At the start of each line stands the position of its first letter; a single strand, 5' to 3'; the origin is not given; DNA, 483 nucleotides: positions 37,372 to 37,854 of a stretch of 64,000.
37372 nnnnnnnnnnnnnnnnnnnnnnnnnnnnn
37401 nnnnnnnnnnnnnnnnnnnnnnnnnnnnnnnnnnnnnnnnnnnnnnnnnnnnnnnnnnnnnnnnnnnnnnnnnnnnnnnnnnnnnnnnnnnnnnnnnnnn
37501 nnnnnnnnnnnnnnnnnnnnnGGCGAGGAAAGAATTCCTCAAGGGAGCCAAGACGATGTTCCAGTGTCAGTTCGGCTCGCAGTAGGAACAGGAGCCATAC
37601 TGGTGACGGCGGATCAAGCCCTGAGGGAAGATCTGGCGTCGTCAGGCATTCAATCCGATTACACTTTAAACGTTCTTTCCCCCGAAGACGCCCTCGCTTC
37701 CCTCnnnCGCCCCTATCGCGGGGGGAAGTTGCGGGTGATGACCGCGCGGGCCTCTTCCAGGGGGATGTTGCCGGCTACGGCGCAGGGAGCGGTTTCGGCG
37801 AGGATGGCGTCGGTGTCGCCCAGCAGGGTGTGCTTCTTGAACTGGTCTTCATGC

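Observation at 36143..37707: DUF3696-like ABC ATPase coupled to a PIN-like gene that carries an in-frame amber codon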

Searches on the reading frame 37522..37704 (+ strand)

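Call 5: search_protein_families(library=pfam, proteins=[window:37522-37704:+], max_evalue=1)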
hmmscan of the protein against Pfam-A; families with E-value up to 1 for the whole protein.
seq(61 aa): 1 family
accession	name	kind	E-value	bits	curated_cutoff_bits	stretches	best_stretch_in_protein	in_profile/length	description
PF20960.2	Bag6_BAGS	-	0.02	15.5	22.9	1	22-48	15-41/53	Bag6, BAG-similar domain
